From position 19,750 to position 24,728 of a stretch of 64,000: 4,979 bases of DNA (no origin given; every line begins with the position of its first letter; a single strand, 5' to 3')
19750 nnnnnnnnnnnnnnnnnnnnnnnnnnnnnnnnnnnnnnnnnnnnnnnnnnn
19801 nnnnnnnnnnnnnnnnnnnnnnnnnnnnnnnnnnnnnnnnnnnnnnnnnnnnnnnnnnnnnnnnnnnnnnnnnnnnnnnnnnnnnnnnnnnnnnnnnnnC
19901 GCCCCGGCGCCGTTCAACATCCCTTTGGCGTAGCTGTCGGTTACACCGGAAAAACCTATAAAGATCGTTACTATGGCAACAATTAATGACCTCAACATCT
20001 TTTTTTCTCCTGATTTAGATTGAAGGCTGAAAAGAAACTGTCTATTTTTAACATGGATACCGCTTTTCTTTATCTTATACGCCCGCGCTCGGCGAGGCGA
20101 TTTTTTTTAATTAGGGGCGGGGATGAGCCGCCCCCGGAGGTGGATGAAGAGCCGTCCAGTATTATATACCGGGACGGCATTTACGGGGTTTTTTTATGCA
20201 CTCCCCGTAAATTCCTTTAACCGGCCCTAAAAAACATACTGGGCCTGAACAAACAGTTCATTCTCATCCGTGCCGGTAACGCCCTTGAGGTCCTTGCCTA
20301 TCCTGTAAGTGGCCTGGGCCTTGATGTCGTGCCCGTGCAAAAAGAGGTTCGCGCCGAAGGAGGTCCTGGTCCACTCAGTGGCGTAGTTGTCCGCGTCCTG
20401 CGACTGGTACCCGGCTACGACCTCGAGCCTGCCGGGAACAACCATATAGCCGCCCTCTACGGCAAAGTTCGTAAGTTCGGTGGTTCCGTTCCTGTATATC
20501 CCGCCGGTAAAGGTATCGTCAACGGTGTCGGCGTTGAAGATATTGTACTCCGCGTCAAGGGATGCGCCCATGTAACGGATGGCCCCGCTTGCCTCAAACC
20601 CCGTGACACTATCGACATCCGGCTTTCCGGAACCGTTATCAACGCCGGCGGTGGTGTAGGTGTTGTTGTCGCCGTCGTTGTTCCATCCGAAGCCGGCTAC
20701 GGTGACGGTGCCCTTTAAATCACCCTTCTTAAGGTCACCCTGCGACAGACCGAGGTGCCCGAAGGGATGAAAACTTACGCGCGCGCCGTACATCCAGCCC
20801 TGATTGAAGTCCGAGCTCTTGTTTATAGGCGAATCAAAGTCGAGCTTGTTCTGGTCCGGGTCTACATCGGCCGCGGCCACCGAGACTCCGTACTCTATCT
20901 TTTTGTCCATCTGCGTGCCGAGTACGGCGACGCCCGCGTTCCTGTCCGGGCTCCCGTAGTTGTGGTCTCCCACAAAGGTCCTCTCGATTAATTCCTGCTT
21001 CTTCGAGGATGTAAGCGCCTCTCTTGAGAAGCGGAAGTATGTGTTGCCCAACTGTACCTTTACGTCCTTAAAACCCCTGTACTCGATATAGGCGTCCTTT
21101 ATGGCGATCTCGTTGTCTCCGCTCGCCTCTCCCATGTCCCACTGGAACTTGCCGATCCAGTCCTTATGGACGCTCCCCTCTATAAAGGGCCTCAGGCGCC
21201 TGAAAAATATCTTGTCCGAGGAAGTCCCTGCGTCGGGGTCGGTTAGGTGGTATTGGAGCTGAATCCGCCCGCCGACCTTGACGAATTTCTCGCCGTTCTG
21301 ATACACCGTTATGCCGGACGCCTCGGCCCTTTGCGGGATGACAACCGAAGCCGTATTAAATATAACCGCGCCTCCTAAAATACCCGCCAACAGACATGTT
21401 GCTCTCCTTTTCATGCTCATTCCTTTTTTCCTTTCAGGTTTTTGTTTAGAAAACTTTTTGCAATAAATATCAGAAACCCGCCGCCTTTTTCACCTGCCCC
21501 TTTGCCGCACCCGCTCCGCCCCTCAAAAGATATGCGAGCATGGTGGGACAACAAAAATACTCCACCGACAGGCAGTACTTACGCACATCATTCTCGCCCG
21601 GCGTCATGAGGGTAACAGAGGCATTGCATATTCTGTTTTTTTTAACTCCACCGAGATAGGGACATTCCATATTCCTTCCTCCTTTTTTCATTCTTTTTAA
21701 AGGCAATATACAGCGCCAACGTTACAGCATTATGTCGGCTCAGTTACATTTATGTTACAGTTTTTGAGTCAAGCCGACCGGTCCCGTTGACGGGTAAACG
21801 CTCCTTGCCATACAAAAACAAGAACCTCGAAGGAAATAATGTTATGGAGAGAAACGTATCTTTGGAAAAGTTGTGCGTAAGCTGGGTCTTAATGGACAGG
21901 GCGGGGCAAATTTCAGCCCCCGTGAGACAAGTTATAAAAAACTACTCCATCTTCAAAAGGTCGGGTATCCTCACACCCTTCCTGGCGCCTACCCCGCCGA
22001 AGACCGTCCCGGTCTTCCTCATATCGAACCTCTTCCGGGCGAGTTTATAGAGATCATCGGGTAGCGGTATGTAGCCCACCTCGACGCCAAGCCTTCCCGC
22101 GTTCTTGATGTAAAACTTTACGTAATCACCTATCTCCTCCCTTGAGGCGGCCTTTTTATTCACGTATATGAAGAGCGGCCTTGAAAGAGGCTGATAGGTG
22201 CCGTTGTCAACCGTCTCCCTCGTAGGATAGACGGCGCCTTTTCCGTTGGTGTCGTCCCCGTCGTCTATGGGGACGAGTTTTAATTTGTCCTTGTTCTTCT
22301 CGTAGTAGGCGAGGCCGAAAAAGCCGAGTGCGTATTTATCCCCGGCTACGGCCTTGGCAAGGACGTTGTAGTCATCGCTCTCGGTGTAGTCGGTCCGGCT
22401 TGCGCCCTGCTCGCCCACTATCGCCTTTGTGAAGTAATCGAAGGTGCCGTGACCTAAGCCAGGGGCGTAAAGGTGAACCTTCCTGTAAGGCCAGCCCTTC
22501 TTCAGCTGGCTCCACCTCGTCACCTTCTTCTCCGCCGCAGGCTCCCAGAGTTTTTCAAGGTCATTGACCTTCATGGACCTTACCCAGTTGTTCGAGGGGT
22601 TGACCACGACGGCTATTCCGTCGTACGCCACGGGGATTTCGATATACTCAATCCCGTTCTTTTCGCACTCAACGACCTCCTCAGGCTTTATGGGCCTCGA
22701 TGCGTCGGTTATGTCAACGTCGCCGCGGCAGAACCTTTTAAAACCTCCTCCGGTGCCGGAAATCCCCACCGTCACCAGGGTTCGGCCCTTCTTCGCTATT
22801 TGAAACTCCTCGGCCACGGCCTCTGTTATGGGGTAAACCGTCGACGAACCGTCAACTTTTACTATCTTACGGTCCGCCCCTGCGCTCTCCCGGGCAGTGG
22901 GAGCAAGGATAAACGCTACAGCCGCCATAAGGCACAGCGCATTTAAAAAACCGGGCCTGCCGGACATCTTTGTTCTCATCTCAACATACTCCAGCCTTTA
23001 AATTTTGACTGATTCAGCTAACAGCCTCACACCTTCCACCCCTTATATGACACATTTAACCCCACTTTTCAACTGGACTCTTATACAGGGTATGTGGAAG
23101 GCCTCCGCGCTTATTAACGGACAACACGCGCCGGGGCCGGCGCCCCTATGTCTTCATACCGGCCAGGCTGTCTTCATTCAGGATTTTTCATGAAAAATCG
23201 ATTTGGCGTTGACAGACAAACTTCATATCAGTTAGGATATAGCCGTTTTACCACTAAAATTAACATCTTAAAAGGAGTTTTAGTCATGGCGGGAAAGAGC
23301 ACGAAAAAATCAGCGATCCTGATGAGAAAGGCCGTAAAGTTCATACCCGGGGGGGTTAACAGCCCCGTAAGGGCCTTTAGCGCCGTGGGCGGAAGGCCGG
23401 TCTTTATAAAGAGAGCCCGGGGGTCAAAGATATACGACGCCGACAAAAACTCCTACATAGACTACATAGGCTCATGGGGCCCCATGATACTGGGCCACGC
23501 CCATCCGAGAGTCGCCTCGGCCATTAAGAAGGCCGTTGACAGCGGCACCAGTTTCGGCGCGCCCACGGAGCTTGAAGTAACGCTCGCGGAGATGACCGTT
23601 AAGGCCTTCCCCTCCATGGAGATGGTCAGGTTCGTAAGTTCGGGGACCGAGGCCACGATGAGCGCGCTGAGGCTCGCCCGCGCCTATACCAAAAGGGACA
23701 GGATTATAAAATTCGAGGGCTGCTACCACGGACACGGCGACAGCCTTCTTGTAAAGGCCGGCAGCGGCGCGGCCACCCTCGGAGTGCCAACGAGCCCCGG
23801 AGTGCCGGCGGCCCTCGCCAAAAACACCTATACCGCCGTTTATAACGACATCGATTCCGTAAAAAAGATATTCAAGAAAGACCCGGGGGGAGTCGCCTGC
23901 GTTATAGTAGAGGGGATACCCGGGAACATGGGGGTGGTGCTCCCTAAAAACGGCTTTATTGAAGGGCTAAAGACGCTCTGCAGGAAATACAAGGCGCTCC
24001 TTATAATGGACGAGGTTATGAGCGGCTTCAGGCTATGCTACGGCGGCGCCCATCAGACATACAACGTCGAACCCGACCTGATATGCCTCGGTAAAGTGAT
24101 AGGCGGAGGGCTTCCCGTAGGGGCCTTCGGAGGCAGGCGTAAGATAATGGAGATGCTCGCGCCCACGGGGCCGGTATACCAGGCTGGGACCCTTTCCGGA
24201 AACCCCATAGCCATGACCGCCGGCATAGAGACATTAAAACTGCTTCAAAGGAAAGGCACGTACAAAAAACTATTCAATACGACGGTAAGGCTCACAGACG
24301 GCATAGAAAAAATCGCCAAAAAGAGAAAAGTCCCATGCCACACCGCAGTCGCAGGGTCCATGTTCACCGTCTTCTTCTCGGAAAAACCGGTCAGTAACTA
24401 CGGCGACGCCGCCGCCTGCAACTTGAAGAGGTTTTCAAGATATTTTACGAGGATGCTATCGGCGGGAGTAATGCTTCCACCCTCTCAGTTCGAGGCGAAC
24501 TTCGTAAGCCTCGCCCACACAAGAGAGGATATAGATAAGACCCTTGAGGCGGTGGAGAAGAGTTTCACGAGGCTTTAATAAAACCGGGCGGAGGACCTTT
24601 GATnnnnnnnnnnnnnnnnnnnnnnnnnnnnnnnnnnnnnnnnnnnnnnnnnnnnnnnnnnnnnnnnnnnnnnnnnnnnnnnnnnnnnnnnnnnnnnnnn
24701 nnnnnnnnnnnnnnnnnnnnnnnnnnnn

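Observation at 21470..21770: Pho-box-like four-repeat array driving a 66-aa cysteine-rich ORF co-oriented with the phosphate porin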

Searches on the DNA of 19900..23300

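Call 63: search_rna_families(source=window, start=19900, end=23300, threshold=evalue, max_evalue=1)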
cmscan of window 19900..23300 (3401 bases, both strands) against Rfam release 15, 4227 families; matches with E-value up to 1: 2.
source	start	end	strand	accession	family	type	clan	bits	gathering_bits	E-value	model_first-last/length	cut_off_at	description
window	22613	22665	-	RF04351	Plastid-psbl-rps4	Cis-reg;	-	20.9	68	0.45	1-53/53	no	Plastid-psbl-rps4 3UTR RNA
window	20175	20245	+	RF01716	PhotoRC-I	Cis-reg;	-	16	45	0.9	1-44/44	no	PhotoRC-I RNA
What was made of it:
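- On Leader peptide / attenuator: There is no Rfam hit (call 63).
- There is no Rfam match (call 63).
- Tried and rejected: Rfam on 19900-23300 gave only chance-level hits (call 63).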

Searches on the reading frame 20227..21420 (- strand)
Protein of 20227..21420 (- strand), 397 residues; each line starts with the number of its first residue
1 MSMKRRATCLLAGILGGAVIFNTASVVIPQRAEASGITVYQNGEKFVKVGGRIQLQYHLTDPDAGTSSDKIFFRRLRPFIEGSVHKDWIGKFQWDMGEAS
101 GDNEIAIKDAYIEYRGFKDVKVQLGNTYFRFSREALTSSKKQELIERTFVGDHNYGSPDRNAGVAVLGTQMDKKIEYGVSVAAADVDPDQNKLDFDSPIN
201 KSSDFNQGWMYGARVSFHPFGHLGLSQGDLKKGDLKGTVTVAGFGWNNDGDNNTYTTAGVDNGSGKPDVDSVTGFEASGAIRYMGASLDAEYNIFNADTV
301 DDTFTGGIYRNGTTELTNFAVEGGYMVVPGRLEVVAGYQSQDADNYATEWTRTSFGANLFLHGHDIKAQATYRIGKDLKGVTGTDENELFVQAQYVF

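Call 4: search_protein_families(library=pfam, proteins=[window:20227-21420:-], max_evalue=1)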
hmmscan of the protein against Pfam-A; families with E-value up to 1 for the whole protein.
window:20227-21420:- (397 aa): 1 family
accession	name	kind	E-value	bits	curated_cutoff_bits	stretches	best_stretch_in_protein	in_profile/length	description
PF07396.17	Porin_O_P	-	1.2e-15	58.1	20.9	1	47-325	1-268/370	Phosphate-selective porin O and P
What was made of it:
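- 20227..21420 (-): Phosphate-selective porin (Porin_O_P), second cistron. Pfam PF07396, E = 1.2e-15 (call 4).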

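Call 18: search_protein_families(library=ncbifam, proteins=[window:20227-21420:-], max_evalue=0.001)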
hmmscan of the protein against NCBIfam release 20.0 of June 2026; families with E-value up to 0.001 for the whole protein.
window:20227-21420:- (397 aa): 1 family
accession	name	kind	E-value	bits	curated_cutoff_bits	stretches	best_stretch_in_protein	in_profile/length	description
NF040900.1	porin_ExtI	equivalog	2.7e-06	26.4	150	1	98-184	106-191/403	selenite/tellurite reduction operon porin ExtI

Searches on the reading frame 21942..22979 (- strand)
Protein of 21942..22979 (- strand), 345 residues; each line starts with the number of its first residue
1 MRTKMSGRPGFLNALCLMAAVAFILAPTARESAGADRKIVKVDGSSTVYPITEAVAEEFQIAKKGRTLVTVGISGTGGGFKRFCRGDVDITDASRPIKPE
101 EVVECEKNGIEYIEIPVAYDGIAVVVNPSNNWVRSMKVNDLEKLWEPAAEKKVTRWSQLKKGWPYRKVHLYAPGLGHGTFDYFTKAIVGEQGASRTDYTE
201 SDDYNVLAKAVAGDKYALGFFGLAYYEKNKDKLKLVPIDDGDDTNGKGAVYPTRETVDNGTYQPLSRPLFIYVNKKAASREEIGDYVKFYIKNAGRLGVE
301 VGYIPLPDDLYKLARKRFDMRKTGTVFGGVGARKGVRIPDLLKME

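Call 4: search_protein_families(library=pfam, proteins=[window:21942-22979:-], max_evalue=1)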
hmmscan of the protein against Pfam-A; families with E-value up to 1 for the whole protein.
window:21942-22979:- (345 aa): 2 families
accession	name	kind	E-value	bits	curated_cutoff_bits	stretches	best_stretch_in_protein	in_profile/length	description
PF12849.12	PBP_like_2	-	2.1e-34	119.9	27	1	33-291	5-264/267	PBP superfamily domain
PF12727.12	PBP_like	-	1.6e-09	37.6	27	1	65-282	9-184/193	PBP superfamily domain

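Call 18: search_protein_families(library=ncbifam, proteins=[window:21942-22979:-], max_evalue=0.001)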
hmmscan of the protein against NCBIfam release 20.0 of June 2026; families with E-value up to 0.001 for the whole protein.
window:21942-22979:- (345 aa): 2 families
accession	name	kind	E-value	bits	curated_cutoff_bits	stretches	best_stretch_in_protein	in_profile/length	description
TIGR02136.1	ptsS_2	subfamily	9.3e-84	281.1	206.6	1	18-306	17-295/295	phosphate ABC transporter substrate-binding protein PstS family protein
TIGR00975.1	3a0107s03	equivalog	3e-09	36.4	205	1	42-131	3-89/315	phosphate ABC transporter substrate-binding protein PstS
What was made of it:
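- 21942..22979 (-): Upstream PstS-family gene (TIGR02136). It is context only and is not preceded by a Pho box. Calls 4 and 18.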

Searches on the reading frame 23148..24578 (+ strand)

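Call 18: search_protein_families(library=ncbifam, proteins=[window:23148-24578:+], max_evalue=0.001)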
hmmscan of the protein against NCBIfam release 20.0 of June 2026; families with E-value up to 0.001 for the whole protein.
window:23148-24578:+ (476 aa): 70 families (the best 25 are shown)
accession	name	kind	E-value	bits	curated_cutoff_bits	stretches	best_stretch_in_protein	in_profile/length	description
NF000818.0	PRK00062.1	subfamily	1.1e-199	663.6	398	1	52-475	3-426/429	glutamate-1-semialdehyde 2,1-aminomutase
TIGR00713.1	hemL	equivalog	1.2e-189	630.3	527.3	1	55-474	2-421/423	glutamate-1-semialdehyde 2,1-aminomutase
NF009055.0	PRK12389.1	equivalog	1.8e-160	534.3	637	1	52-475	3-427/431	glutamate-1-semialdehyde 2,1-aminomutase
NF001864.0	PRK00615.1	equivalog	1.6e-120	402.7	706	1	52-473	4-426/433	glutamate-1-semialdehyde aminotransferase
NF041362.1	GntE_guanitoxin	equivalog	6.8e-110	367.5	525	1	51-466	4-426/426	guanitoxin biosynthesis PLP-dependent transaminase GntE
NF004856.0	PRK06209.1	equivalog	8.6e-73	245.3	486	1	51-473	7-413/450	glutamate-1-semialdehyde 2,1-aminomutase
NF005453.0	PRK07046.1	subfamily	1.4e-62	211.8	425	1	82-474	56-449/453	transaminase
NF005993.0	PRK08117.1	subfamily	3.3e-51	174.2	574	1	85-475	27-429/433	aspartate aminotransferase family protein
TIGR00707.1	argD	subfamily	1.4e-50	172.2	410.05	1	82-396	8-315/381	acetylornithine/succinylornithine family transaminase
NF004426.0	PRK05769.1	equivalog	1.9e-49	168.7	552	1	81-394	34-363/441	acetyl ornithine aminotransferase family protein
NF002874.0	PRK03244.1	equivalog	1.4e-45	155.8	457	1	82-391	24-324/399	acetylornithine transaminase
NF049976.1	AmadipTransam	equivalog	3.2e-44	151.5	650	1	83-417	14-359/416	2-aminoadipate transaminase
NF002797.0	PRK02936.1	equivalog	4.8e-44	150.6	496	1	77-387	5-304/385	acetylornithine transaminase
NF005272.0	PRK06777.1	equivalog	1.6e-43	148.9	725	1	86-416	25-363/421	4-aminobutyrate--2-oxoglutarate transaminase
TIGR00700.1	GABAtrnsam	equivalog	3e-43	148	506.65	1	83-422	15-368/420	4-aminobutyrate--2-oxoglutarate transaminase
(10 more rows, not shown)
